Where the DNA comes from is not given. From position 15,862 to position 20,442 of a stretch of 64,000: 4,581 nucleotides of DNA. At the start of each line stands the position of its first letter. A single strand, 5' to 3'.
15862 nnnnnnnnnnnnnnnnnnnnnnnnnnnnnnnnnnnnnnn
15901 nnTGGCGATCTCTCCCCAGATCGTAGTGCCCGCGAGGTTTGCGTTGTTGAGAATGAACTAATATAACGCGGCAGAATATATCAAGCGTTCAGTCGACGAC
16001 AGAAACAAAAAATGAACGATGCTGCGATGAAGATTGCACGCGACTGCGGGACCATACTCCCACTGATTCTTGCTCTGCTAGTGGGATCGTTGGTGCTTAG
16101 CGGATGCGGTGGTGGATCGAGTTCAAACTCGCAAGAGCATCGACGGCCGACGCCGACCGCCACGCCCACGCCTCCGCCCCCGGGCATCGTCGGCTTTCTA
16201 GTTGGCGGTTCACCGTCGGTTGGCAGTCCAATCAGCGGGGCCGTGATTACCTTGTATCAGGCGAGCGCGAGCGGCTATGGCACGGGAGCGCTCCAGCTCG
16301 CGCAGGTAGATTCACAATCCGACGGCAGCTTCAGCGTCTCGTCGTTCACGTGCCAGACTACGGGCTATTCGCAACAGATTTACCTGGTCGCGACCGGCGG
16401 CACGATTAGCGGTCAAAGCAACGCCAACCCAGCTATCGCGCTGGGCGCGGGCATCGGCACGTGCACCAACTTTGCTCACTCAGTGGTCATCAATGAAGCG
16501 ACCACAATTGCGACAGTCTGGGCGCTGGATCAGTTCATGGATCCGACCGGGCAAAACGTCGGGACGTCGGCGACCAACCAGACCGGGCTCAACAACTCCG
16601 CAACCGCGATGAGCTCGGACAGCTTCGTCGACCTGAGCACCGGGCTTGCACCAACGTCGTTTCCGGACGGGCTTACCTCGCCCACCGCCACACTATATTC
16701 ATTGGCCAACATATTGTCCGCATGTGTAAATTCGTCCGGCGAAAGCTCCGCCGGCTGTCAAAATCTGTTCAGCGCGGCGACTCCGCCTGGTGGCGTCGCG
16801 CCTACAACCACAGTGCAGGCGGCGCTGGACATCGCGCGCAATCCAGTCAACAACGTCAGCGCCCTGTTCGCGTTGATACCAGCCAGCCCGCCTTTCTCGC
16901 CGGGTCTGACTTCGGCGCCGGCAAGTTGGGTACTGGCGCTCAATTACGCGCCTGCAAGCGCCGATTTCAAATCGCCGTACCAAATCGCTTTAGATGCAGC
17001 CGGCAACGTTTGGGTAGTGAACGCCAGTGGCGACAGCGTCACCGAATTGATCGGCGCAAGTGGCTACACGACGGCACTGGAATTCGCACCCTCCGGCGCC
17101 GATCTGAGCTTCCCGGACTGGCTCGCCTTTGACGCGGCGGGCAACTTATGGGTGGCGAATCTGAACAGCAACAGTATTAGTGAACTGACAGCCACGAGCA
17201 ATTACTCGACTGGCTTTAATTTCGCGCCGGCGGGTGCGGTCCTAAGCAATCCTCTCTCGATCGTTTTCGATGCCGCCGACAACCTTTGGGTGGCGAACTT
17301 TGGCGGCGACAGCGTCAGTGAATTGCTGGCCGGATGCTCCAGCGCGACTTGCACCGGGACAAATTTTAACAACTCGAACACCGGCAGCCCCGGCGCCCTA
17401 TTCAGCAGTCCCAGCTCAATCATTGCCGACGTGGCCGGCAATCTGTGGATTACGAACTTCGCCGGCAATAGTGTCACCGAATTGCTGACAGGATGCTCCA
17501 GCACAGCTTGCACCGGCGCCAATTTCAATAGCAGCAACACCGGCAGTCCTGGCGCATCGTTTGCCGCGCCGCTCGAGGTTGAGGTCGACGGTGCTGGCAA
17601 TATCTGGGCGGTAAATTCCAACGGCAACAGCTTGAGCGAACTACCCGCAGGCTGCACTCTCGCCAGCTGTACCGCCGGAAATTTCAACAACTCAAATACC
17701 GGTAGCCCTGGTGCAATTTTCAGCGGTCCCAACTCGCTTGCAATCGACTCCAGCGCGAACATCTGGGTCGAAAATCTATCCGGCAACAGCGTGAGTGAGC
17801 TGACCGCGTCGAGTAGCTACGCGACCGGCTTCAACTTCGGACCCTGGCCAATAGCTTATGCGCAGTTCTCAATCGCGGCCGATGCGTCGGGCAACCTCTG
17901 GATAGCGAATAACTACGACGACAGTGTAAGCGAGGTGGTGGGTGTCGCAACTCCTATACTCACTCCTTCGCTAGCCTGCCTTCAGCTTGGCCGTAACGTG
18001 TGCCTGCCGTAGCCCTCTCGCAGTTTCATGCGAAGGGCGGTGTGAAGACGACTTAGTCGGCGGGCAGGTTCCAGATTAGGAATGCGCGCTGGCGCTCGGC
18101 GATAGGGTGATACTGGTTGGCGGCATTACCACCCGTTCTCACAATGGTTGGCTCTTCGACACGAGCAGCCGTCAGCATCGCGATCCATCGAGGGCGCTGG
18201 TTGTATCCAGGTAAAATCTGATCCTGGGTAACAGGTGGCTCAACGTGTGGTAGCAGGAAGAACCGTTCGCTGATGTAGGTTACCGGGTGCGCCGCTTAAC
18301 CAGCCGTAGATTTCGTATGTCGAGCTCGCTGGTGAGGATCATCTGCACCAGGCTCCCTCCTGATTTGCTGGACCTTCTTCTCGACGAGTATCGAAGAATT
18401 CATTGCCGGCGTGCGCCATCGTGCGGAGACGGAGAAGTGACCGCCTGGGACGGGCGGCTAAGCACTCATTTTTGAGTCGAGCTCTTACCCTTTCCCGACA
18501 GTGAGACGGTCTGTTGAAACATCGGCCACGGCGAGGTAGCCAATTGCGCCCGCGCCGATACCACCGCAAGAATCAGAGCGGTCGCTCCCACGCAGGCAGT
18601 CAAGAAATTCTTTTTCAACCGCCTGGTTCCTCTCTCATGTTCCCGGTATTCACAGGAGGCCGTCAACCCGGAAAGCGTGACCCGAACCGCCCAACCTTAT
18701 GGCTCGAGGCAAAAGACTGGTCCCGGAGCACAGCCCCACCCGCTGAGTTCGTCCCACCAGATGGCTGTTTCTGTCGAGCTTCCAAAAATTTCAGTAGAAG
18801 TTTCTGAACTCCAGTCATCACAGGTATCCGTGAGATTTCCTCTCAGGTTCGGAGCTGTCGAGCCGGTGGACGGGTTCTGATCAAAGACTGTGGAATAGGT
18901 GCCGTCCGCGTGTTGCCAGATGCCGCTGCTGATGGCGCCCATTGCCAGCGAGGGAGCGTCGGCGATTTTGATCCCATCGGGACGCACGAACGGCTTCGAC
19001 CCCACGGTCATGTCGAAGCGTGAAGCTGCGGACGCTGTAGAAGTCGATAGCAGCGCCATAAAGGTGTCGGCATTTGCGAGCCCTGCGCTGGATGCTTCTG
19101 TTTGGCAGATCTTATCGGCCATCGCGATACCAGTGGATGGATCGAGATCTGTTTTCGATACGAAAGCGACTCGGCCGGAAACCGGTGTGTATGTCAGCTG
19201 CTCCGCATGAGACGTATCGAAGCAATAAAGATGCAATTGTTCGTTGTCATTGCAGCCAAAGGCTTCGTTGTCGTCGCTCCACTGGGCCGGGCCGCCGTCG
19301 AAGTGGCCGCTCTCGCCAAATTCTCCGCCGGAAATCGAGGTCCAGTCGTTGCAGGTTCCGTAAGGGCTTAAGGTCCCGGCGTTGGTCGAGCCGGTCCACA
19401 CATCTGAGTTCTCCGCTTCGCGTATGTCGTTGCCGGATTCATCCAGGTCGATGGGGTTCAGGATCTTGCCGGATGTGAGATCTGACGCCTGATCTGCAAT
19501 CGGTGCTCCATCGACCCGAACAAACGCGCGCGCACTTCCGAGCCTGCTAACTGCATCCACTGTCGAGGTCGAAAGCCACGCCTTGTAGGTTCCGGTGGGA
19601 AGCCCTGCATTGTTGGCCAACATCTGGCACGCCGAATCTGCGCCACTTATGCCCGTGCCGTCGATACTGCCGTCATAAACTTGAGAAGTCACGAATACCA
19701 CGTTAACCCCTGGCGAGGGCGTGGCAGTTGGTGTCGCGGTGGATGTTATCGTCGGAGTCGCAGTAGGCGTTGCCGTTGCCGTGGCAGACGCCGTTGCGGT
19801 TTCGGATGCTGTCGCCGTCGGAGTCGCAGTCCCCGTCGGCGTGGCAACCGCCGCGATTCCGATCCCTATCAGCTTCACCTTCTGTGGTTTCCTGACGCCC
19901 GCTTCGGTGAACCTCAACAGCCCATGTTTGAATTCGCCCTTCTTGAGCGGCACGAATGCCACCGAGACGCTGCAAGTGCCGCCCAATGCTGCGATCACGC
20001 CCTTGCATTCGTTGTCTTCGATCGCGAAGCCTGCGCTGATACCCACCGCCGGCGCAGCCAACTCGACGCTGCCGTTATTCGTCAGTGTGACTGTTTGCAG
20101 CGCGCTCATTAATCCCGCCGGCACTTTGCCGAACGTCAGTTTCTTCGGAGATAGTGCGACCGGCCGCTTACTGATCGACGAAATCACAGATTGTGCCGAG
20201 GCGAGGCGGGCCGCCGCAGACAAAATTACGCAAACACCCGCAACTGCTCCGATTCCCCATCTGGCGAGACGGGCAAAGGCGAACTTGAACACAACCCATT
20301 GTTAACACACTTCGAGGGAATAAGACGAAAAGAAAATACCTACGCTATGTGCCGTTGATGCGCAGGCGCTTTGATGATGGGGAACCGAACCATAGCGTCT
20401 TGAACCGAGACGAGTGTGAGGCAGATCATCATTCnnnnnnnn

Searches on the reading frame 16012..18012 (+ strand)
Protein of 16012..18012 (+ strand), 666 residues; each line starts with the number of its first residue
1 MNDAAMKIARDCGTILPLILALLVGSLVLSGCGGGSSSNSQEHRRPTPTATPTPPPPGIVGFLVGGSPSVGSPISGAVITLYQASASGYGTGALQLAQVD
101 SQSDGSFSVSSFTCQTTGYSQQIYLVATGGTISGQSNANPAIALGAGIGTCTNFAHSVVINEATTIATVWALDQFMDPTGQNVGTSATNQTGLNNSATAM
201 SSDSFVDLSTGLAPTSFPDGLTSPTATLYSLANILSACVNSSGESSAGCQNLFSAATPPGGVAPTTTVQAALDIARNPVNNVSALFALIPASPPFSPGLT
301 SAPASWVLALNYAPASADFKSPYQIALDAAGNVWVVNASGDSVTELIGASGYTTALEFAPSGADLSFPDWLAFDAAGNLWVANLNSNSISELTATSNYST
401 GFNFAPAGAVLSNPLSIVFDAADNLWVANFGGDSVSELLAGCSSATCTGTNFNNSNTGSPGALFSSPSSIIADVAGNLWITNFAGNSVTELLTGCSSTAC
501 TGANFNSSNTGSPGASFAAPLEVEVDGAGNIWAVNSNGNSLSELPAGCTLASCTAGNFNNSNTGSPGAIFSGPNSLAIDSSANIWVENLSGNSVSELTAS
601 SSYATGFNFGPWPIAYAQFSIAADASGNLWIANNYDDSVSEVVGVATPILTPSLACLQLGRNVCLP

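Call 46: search_protein_families(library=pfam, proteins=[window:16012-18012:+], max_evalue=0.001)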
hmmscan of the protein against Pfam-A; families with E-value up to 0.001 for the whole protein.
window:16012-18012:+ (666 aa): 6 families
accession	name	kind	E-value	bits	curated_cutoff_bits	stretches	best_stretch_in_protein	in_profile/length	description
PF24684.1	Vgb_lyase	-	1.9e-11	43.7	50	1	320-491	97-249/290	Virginiamycin B lyase family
PF07494.17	Reg_prop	-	3.6e-09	36.2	20.4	0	620-634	9-23/24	Two component regulator propeller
PF01436.27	NHL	-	1e-05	25.7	20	0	570-593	1-23/28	NHL repeat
PF24962.1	DUF7767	-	7.9e-05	23.1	27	0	573-599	13-38/95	Domain of unknown function (DUF7767)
PF08450.18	SGL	-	0.00075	19.6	26.3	0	363-393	181-211/246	SMP-30/Gluconolactonase/LRE-like region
PF05787.19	PhoX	-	0.00086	19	24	0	361-400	424-463/515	Alkaline phosphatase PhoX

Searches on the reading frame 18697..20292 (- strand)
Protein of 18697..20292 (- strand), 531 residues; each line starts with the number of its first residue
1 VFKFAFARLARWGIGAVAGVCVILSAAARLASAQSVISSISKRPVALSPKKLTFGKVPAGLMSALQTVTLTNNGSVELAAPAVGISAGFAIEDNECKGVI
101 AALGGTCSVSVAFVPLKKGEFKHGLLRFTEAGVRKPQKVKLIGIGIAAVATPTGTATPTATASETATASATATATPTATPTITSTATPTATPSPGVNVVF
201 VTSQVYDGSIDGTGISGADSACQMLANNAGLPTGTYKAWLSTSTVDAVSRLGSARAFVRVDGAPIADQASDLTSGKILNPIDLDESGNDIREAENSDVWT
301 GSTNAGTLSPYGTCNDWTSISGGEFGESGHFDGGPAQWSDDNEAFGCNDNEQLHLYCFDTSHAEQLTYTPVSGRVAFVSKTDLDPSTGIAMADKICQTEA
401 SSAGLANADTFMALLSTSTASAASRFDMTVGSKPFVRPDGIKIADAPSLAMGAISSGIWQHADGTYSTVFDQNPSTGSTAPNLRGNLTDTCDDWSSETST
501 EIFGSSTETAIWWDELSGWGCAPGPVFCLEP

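Call 46: search_protein_families(library=pfam, proteins=[window:18697-20292:-], max_evalue=0.001)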
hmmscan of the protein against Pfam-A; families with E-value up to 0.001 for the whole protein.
window:18697-20292:- (531 aa): 3 families
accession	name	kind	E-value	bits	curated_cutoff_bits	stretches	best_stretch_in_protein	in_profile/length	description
PF07588.17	DUF1554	-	2.7e-06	27.7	27.5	0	206-330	4-132/136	Protein of unknown function (DUF1554)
PF22544.2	HYDIN_VesB_CFA65-like_Ig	-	0.00021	21.9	25.5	1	47-127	5-84/100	HYDIN/CFA65/VesB-like, Ig-like domain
PF06482.17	Endostatin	-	0.00035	20.7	29.4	0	213-249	15-50/170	Collagenase NC10 and Endostatin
